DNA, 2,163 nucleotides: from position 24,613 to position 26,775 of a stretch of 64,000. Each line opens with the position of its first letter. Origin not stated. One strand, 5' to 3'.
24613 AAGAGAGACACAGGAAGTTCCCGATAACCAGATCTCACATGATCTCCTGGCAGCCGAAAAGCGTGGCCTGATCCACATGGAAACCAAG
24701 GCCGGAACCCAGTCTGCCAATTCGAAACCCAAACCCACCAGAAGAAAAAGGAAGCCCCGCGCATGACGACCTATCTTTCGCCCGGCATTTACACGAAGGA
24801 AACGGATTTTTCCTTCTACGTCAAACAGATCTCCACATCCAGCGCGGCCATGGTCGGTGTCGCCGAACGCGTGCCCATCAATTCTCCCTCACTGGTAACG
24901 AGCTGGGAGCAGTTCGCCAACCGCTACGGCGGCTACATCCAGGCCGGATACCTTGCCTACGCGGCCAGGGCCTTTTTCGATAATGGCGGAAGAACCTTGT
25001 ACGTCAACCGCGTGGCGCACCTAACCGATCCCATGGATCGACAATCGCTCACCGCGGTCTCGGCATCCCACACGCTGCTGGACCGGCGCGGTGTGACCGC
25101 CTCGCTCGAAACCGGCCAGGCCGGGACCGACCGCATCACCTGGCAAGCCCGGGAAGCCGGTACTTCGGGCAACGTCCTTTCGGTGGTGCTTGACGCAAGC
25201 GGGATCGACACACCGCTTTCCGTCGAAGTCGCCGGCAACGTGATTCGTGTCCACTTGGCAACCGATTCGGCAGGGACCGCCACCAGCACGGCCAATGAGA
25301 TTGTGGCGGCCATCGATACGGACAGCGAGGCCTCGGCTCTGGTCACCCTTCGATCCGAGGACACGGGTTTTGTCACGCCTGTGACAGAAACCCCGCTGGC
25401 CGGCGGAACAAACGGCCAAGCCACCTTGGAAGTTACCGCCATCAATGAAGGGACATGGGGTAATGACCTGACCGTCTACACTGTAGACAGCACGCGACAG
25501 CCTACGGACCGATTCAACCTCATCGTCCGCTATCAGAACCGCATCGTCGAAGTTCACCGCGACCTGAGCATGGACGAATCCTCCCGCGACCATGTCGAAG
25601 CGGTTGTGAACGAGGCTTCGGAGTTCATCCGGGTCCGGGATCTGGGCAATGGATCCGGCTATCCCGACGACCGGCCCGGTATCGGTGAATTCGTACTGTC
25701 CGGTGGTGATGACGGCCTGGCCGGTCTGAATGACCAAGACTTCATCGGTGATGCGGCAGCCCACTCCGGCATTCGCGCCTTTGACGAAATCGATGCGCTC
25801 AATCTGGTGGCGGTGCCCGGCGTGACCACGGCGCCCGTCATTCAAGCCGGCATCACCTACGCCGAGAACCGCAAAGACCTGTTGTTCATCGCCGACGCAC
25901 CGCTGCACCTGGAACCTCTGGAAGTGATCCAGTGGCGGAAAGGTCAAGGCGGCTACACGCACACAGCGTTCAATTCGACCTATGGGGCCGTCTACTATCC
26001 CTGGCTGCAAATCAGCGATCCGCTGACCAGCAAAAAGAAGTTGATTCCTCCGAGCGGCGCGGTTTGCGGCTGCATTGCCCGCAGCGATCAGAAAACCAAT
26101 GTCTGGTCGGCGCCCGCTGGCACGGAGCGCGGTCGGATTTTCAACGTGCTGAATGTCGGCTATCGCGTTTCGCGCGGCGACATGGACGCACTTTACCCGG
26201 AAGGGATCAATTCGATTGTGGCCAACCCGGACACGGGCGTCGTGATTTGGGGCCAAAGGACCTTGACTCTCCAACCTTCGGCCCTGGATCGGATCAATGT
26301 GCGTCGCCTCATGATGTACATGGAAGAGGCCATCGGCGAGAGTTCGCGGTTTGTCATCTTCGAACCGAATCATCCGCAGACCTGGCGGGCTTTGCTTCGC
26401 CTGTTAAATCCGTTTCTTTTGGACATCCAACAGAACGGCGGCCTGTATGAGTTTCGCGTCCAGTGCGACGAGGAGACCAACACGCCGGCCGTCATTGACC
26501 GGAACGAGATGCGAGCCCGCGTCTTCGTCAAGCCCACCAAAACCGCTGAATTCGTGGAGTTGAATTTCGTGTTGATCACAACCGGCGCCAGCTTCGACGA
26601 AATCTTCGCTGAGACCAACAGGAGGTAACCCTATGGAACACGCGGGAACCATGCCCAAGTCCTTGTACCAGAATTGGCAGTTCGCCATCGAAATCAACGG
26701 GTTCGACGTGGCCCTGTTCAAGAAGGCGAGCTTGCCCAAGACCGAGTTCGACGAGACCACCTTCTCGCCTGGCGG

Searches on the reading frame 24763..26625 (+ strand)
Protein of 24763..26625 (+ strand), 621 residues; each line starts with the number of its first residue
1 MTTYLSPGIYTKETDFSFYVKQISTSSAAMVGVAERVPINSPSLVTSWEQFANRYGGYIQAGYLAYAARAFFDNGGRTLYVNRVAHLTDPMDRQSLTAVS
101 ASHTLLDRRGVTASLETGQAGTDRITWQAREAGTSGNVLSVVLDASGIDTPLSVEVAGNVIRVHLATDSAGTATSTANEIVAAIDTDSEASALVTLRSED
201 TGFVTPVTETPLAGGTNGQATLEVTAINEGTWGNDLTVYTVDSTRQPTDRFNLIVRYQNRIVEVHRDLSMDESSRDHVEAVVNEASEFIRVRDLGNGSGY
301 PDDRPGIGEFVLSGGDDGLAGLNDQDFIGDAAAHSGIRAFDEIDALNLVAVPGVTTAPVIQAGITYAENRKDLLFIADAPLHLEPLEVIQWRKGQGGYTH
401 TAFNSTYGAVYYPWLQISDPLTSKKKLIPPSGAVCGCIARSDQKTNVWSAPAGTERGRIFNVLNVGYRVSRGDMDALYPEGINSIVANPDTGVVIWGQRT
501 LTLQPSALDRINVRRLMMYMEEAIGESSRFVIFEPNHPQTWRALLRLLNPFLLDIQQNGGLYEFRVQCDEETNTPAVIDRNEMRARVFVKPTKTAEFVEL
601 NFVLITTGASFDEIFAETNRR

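Call 20: search_protein_families(library=pfam, proteins=[window:24763-26625:+], max_evalue=0.001)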
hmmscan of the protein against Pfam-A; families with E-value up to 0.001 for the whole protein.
window:24763-26625:+ (621 aa): 2 families
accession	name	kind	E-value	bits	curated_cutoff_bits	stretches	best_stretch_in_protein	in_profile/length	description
PF17482.7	Phage_sheath_1C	-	2.8e-14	53.4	26.9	1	505-603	3-102/104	Phage tail sheath C-terminal domain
PF04984.19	Phage_sheath_1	-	6.2e-13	49.4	31.4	1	342-501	16-168/168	Phage tail sheath protein subtilisin-like domain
